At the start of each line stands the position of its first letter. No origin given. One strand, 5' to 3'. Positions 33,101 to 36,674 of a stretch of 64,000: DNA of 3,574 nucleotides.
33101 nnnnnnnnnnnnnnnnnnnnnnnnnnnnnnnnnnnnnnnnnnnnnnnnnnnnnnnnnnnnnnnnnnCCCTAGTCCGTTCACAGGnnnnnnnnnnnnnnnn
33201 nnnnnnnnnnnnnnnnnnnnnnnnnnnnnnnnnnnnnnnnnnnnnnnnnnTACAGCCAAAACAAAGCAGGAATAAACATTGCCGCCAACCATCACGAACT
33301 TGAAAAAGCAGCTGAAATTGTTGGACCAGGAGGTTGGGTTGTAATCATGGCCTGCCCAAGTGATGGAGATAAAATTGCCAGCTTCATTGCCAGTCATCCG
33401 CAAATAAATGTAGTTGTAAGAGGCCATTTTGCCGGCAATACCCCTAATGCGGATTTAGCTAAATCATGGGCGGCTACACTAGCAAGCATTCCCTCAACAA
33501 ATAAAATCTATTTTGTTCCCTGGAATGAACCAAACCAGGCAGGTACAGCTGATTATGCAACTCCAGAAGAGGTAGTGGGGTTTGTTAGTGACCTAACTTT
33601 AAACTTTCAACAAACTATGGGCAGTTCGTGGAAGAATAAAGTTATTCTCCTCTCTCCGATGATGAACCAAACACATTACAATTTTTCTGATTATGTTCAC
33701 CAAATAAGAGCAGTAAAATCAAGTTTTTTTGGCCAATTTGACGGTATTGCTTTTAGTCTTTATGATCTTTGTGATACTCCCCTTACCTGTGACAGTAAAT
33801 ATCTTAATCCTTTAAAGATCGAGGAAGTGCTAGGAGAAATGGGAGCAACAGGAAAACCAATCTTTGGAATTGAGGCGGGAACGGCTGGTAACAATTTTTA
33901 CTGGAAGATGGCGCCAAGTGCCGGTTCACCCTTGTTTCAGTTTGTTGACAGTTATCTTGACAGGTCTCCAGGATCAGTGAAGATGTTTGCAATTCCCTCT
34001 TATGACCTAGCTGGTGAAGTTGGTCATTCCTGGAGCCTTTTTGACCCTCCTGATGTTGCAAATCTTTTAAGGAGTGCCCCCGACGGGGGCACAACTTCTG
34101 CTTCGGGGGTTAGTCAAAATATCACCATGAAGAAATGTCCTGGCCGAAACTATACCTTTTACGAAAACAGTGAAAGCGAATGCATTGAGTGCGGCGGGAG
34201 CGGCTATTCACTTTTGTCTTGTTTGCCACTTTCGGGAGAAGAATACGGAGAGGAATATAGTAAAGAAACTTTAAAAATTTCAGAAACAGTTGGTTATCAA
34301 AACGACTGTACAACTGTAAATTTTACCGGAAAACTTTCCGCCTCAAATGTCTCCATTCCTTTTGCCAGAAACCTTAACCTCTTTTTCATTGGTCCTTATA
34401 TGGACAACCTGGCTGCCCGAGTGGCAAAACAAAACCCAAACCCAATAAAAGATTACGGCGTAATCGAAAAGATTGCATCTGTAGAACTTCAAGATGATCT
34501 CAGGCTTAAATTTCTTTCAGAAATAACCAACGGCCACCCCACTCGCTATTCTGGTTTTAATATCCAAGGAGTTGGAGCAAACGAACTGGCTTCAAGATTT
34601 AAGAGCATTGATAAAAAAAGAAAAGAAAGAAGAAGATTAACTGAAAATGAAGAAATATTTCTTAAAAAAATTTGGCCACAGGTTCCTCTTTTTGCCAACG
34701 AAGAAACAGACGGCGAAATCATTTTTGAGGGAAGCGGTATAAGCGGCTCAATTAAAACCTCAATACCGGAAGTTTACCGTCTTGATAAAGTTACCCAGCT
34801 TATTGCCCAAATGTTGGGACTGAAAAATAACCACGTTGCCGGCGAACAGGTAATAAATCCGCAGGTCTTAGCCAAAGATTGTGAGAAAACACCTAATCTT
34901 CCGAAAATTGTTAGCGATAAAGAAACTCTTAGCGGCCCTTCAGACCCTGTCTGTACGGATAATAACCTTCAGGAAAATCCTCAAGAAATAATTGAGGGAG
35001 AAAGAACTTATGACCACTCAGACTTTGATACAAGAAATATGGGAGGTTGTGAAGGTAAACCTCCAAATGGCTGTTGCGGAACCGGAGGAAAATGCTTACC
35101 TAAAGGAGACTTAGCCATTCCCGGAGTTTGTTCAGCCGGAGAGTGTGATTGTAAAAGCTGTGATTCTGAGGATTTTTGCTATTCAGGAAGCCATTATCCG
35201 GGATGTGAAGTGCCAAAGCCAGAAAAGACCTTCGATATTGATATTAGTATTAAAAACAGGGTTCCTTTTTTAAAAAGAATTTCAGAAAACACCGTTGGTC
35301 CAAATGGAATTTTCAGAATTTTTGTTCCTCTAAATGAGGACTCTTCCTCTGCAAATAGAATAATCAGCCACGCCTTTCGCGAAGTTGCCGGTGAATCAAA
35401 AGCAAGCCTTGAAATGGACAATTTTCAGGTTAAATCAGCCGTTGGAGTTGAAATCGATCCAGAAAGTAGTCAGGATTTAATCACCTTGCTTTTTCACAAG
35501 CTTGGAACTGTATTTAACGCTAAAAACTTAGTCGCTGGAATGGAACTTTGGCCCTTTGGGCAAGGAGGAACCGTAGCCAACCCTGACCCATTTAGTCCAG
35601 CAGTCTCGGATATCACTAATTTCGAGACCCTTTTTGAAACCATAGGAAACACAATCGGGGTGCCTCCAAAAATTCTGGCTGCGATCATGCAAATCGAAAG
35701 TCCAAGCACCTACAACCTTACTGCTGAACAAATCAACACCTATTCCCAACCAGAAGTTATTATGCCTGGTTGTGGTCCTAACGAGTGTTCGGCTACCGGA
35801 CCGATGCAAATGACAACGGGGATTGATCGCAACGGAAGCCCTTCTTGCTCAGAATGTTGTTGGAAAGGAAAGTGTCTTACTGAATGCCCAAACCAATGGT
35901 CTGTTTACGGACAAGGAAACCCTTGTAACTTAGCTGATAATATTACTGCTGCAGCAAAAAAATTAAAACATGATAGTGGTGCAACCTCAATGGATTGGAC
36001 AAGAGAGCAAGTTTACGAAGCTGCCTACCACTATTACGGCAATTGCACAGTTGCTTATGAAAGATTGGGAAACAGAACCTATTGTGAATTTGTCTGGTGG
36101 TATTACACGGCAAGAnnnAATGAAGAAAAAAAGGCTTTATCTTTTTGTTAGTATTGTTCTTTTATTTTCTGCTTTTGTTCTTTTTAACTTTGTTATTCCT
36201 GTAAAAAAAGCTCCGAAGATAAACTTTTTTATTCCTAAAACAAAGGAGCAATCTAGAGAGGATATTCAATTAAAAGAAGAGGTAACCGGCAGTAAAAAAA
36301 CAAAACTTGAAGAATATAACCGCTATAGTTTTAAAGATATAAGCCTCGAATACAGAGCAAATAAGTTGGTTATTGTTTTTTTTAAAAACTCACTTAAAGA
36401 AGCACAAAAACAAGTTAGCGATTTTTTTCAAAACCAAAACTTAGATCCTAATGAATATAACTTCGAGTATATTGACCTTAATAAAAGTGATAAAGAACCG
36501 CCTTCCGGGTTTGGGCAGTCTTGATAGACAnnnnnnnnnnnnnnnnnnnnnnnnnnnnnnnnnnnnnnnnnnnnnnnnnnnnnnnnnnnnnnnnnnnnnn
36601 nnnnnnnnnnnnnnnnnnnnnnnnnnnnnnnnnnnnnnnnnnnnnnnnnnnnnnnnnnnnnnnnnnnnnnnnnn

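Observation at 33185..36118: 977-aa secreted protein that appears to combine a GH5-like TIM-barrel glycosidase, Cys-rich modules and an SLT-like lytic transglycosylase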

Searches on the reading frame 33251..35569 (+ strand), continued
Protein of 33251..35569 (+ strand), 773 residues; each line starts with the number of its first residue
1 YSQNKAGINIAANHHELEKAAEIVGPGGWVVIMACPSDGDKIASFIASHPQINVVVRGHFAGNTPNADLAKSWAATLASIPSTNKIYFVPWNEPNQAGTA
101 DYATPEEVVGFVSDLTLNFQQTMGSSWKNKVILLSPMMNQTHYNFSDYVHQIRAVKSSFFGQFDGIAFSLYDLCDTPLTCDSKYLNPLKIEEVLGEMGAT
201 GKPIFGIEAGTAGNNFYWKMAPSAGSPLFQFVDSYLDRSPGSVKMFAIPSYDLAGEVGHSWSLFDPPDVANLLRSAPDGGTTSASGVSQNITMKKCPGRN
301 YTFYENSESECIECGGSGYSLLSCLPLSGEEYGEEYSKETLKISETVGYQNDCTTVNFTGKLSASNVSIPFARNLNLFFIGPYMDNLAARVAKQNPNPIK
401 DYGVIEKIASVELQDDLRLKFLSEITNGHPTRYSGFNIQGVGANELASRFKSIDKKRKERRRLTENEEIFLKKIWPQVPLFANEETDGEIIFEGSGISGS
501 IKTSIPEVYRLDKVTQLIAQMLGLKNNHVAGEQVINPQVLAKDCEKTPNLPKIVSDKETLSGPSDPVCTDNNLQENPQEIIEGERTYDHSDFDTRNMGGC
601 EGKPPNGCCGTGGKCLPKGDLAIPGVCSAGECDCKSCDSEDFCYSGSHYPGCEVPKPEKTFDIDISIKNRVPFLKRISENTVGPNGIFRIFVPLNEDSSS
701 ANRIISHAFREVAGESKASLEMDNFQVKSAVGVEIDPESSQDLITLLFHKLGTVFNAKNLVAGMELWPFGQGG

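Call 87: search_protein_families(library=pfam, proteins=[P0101, P0111, P0117, P0124, P0132, P0133, P0176, P0178, P0184], max_evalue=0.01)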
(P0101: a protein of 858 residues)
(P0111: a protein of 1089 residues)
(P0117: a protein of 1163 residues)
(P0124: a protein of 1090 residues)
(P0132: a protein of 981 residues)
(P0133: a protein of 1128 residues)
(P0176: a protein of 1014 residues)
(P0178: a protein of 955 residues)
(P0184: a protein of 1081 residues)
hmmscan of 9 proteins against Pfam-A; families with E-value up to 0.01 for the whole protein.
P0101 (858 aa): 0 families

P0111 (1089 aa): 0 families

P0117 (1163 aa): 0 families

P0124 (1090 aa): 0 families

P0132 (981 aa): 1 family
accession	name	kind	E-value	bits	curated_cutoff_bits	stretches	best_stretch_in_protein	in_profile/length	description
PF00150.24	Cellulase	-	1e-08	35.5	23.5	1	83-294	60-267/272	Cellulase (glycosyl hydrolase family 5)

P0133 (1128 aa): 1 family
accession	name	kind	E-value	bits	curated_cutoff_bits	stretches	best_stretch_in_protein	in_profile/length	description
PF00150.24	Cellulase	-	1.1e-07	32.1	23.5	1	115-211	104-197/272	Cellulase (glycosyl hydrolase family 5)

P0176 (1014 aa): 0 families

P0178 (955 aa): 0 families

P0184 (1081 aa): 0 families

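Call 89: find_encoding_contigs(protein=P0132, flank=8000, max_places=2)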
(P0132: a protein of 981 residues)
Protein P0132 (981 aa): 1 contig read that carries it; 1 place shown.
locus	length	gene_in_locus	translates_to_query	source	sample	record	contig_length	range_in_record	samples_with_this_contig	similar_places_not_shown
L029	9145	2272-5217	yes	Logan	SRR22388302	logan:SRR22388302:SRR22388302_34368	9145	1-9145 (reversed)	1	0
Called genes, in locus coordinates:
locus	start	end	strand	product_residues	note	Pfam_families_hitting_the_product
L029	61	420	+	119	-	-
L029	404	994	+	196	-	PF18895:T4SS_pilin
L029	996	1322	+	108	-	PF18895:T4SS_pilin (weak)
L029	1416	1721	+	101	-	PF18895:T4SS_pilin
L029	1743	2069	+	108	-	PF18895:T4SS_pilin (weak)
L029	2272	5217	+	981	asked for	PF00150:Cellulase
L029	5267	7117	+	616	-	-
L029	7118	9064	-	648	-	-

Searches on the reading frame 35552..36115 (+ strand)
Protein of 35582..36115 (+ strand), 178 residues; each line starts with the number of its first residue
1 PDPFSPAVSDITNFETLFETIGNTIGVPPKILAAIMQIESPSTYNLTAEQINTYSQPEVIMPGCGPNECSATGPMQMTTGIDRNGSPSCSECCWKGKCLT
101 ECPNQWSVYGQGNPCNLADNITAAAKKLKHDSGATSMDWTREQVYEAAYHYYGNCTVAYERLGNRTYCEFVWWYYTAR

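Call 12: find_homologous_proteins(query=window:35582-36115:+, max_evalue=0.01)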
Query window:35582-36115:+ (178 aa): 16 proteins with E <= 0.01 among 47 candidates.
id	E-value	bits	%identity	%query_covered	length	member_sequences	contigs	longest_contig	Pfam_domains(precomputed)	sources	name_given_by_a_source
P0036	1.6e-121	421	100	100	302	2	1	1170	-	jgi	jgi:hypothetical protein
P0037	9.5e-70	253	64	93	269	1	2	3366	-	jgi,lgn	-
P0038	3.2e-67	244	60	98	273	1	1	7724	-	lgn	-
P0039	6.1e-66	240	60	99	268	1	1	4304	-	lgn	-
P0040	1.1e-63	233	60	92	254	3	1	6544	-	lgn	-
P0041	5.1e-63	231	59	91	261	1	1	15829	-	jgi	jgi:hypothetical protein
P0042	1.8e-62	229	68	80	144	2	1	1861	-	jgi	-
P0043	2.1e-62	229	56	94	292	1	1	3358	-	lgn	-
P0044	1.6e-61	226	54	98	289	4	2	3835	-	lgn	-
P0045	4.3e-54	201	52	95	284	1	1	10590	-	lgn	-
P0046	1.3e-49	187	49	98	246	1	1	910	-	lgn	-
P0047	2.0e-49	186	53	97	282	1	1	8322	-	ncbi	-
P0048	3.1e-49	186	47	96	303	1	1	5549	-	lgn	-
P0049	1.7e-44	170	49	96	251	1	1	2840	-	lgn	-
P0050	1.9e-42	164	49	94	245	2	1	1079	-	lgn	-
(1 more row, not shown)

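Call 15: search_solved_structures(query=A2, max_evalue=10, show_alignments=4)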
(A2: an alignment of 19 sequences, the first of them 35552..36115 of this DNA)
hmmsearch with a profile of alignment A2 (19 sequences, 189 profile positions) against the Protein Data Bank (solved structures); distinct sequences matched with E-value up to 10: 0.

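Call 21: predict_structure(alignment_id=A2)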
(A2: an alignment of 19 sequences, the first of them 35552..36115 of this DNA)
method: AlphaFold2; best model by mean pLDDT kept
length: 188 residues; sequences in the alignment: 19
mean_pLDDT: 89.6   pTM: 0.85
mean pLDDT of the five models: 89.6, 88.5, 88.4, 87.1, 84.7
residues with pLDDT >= 90: 150; 70-90: 19; 50-70: 6; < 50: 13
segments of 3 or more residues with pLDDT < 50: 1-13
pLDDT, mean of each block of 10 residues (from residue 1): 38 55 94 98 97 96 95 94 96 94 86 96 97 98 97 97 88 95 93
secondary structure, 60 per line:
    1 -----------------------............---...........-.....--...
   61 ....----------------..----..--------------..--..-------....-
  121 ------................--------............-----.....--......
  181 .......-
elements in order: H24-35 H39-49 H51-55 H58-64 H116-119 H127-142 H151-162 H177-187

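Call 49: find_encoding_contigs(protein=P0041, flank=8000, max_places=1)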
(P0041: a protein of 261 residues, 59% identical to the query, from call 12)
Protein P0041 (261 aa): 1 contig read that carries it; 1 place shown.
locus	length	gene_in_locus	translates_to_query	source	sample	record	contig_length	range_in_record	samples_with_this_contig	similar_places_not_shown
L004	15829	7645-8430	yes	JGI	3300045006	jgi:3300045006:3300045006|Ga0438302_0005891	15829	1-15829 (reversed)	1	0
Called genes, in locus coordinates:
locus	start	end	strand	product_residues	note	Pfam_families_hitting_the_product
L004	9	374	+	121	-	PF00483:NTP_transferase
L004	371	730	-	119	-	PF18895:T4SS_pilin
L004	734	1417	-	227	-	PF27324:MjaV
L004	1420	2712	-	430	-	PF01555:N6_N4_Mtase, PF01170:UPF0020 (weak)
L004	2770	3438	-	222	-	-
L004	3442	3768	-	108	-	-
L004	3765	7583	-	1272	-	PF02861:Clp_N, PF00004:AAA, PF23569:NBD_SMAX1, PF17871:AAA_lid_9, PF00004:AAA, PF07724:AAA_2, PF07728:AAA_5, PF10431:ClpB_D2-small, +6 more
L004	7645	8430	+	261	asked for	-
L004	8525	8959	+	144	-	-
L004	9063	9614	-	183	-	PF01966:HD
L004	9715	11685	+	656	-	PF01073:3Beta_HSD, PF01370:Epimerase, PF16363:GDP_Man_Dehyd, PF14890:Intein_splicing, PF01073:3Beta_HSD (weak), PF01370:Epimerase, PF07993:NAD_binding_4 (weak), PF16363:GDP_Man_Dehyd, +3 more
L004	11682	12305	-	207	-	PF13413:HTH_25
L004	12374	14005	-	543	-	PF00118:Cpn60_TCP1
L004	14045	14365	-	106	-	PF00166:Cpn10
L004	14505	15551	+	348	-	PF00004:AAA, PF07726:AAA_3 (weak), PF07728:AAA_5, PF13401:AAA_22 (faint), PF22667:Lon_lid (weak)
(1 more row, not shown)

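Call 50: find_encoding_contigs(protein=P0045, flank=8000, max_places=1)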
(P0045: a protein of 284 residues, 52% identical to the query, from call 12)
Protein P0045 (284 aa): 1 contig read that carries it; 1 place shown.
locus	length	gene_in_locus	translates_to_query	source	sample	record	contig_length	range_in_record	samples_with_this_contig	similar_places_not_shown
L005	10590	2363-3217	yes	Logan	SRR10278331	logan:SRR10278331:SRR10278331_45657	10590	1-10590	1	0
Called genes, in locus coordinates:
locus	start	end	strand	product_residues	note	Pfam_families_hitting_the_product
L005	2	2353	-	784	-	?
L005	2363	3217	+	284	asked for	-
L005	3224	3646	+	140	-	-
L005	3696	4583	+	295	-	-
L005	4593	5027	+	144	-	-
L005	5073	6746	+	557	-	-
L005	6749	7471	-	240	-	PF18895:T4SS_pilin (weak)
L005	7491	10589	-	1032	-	?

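Call 77: find_encoding_contigs(protein=P0047, flank=6000, max_places=1)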
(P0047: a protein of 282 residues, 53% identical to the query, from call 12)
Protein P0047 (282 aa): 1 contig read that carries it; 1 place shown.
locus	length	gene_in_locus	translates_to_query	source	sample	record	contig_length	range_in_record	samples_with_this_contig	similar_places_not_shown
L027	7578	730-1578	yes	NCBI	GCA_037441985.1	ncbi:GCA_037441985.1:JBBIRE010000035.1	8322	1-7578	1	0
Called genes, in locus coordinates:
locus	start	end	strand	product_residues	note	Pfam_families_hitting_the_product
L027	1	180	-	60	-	?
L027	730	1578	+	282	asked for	-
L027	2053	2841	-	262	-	PF00535:Glycos_transf_2, PF13641:Glyco_tranf_2_3 (weak)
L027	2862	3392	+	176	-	PF01327:Pep_deformylase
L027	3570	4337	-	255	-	PF20803:PaaX_M, PF08223:PaaX_C (weak)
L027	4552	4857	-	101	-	PF00830:Ribosomal_L28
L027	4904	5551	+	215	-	PF02163:Peptidase_M50 (weak)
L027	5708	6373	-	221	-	PF00041:fn3 (weak), PF16656:Pur_ac_phosph_N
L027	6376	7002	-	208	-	PF00963:Cohesin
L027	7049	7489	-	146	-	-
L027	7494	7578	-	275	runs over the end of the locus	?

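Call 78: find_encoding_contigs(protein=P0038, flank=6000, max_places=1)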
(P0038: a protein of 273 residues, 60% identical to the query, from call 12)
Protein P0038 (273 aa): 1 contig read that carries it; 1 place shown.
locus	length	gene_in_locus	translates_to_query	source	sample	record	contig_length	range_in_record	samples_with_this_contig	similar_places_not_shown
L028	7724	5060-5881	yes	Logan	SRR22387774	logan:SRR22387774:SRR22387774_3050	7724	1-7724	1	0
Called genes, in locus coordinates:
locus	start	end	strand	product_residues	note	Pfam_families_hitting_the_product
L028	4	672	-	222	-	-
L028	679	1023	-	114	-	-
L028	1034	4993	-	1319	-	PF02861:Clp_N, PF23569:NBD_SMAX1 (weak), PF00004:AAA, PF17871:AAA_lid_9, PF00004:AAA (weak), PF07724:AAA_2, PF07728:AAA_5, PF10431:ClpB_D2-small, +4 more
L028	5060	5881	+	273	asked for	-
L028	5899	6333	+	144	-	-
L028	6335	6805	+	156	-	PF00293:NUDIX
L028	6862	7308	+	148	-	PF01371:Trp_repressor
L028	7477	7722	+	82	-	?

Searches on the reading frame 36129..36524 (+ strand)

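Call 3: search_protein_families(library=pfam, proteins=[window:36129-36524:+], max_evalue=0.1)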
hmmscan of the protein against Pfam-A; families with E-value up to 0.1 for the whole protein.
window:36129-36524:+ (131 aa): 0 families

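Call 37: search_protein_families(library=ncbifam, proteins=[window:36129-36524:+], max_evalue=0.1)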
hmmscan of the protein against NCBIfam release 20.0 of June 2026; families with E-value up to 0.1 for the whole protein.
window:36129-36524:+ (131 aa): 2 families
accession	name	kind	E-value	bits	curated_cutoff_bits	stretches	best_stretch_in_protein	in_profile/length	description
NF045844.1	BC85_0335_fam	subfamily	0.00053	19.7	65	1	2-121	1-122/215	BC85_0335 family putative methyltransferase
TIGR04160.2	methbact_MbnC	equivalog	0.041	13.4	185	1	38-121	88-171/181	methanobactin biosynthesis protein MbnC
